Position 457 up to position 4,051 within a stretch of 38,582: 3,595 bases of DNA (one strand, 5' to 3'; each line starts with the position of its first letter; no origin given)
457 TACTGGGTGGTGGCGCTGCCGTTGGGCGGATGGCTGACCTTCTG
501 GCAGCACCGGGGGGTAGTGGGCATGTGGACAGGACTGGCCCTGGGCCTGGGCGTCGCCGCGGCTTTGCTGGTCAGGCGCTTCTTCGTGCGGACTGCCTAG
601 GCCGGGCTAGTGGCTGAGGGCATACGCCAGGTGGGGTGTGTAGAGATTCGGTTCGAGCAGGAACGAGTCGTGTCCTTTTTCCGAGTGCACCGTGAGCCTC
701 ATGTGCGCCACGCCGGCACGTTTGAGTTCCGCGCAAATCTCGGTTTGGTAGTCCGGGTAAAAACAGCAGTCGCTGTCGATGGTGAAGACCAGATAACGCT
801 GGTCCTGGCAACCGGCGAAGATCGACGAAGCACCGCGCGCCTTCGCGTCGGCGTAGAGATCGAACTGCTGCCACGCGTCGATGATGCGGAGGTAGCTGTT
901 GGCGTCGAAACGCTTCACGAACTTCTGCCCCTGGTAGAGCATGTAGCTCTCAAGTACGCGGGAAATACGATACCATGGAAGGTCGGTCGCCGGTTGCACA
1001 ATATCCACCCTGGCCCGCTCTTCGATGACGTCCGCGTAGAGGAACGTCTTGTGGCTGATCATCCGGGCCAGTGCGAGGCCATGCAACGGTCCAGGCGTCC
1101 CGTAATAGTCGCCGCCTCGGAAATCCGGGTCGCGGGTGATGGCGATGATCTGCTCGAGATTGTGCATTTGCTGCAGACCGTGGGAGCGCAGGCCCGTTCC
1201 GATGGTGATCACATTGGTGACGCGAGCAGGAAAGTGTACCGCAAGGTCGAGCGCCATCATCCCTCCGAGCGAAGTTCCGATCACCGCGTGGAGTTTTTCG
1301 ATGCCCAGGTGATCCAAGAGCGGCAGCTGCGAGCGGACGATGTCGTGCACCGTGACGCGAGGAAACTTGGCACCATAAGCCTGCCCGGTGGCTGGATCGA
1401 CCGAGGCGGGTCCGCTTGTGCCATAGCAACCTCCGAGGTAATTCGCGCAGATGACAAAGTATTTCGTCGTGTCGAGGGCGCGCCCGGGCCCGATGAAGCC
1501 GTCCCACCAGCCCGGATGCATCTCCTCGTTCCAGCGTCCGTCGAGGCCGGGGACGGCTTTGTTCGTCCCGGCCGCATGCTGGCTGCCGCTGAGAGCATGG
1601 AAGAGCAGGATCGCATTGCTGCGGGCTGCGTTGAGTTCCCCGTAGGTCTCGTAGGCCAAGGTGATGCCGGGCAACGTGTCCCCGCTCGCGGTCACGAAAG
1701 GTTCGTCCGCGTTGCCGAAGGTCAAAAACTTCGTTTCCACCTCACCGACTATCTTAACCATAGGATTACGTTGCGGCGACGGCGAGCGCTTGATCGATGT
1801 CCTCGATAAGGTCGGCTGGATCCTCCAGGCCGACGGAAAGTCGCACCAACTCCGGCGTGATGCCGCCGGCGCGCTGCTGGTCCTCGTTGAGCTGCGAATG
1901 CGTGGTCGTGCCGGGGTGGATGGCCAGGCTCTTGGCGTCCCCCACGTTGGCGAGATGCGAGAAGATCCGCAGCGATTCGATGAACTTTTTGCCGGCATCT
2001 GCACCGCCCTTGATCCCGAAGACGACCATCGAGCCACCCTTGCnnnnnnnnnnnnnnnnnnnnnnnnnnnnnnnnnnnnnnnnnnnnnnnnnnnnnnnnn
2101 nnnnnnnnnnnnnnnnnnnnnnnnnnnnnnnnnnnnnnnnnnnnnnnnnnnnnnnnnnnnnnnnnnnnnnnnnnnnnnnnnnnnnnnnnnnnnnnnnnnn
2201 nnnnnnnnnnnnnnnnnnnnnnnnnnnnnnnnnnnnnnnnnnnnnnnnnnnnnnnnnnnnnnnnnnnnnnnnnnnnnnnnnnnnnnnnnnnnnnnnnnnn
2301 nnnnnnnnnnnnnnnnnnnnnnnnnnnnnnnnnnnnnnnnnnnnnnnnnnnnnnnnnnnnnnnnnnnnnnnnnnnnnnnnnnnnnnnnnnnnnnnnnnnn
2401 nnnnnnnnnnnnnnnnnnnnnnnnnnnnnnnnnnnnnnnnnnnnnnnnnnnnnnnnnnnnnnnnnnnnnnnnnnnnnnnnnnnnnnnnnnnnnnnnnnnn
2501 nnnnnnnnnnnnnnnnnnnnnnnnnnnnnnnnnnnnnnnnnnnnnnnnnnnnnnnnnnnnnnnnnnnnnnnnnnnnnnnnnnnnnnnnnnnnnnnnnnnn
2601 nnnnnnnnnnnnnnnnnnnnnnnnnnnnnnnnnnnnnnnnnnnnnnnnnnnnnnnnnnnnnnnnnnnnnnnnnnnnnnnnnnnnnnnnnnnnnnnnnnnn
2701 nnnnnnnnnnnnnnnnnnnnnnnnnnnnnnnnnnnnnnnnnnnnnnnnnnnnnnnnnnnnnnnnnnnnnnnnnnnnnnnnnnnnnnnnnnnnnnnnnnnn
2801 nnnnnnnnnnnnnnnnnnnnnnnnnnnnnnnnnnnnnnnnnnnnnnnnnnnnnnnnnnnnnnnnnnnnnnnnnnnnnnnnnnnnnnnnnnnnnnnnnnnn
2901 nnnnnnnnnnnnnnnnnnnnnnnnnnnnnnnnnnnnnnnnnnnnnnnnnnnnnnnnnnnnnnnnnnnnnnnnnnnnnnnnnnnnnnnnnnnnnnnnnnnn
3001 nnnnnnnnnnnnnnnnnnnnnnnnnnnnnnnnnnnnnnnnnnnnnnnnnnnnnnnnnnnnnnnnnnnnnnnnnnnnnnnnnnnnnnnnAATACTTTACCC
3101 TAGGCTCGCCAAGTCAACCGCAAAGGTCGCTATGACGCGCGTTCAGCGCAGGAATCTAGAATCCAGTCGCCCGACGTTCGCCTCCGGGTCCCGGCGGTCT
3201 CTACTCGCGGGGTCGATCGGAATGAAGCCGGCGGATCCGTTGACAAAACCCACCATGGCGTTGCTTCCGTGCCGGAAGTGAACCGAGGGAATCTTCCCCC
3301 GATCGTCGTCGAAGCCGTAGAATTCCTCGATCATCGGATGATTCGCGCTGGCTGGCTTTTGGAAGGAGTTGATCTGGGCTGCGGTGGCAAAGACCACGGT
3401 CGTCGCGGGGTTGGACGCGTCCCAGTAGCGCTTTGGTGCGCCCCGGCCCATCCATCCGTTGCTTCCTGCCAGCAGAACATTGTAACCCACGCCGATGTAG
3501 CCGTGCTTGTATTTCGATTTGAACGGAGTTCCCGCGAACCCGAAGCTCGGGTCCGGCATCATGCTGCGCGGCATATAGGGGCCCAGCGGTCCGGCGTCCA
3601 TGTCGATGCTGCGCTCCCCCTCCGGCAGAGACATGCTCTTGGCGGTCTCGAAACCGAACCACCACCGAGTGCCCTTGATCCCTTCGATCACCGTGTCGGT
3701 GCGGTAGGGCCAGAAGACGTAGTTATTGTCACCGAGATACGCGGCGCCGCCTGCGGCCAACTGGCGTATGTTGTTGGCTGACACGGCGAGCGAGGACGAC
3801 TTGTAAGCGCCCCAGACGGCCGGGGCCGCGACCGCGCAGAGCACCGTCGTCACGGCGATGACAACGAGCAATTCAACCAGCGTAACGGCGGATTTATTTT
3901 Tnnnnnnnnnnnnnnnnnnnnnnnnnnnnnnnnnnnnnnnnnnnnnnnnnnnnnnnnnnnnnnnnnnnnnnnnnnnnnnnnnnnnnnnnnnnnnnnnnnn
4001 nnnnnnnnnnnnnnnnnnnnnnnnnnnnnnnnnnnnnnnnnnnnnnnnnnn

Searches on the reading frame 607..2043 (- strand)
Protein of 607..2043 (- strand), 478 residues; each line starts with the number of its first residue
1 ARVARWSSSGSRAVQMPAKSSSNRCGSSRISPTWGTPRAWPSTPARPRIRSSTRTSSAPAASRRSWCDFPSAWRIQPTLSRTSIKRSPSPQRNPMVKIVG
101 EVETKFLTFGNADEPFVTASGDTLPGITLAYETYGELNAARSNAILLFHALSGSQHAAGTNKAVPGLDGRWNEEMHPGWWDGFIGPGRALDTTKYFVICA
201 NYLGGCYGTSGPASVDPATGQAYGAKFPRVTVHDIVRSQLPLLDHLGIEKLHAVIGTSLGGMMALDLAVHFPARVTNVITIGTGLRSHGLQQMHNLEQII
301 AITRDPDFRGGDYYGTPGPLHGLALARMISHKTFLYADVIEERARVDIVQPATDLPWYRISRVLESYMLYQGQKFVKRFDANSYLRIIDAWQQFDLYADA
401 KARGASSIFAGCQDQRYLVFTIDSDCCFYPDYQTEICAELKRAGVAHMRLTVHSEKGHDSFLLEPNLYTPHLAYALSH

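Call 35: search_protein_families(library=pfam, proteins=[window:607-2043:-], max_evalue=0.001)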
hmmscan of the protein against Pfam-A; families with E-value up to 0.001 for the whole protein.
window:607-2043:- (478 aa): 1 family
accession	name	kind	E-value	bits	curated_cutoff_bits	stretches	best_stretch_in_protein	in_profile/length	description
PF00561.26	Abhydrolase_1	-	2e-20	74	25.8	1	177-465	10-245/245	alpha/beta hydrolase fold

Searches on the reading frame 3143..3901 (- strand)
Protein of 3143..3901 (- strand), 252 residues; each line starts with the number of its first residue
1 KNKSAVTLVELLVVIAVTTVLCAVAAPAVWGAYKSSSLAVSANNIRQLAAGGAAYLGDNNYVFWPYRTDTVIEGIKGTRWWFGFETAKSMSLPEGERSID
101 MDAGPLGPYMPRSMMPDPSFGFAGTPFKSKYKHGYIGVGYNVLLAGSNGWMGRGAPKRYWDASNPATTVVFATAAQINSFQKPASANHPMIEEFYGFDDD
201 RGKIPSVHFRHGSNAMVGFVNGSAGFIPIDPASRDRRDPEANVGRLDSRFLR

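Call 35: search_protein_families(library=pfam, proteins=[window:3143-3901:-], max_evalue=0.001)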
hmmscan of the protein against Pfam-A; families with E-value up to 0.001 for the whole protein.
window:3143-3901:- (252 aa): 1 family
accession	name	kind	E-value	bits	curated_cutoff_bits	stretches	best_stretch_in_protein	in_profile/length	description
PF07963.17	N_methyl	-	7.4e-05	22.6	21.2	1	1-25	2-26/27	Prokaryotic N-terminal methylation motif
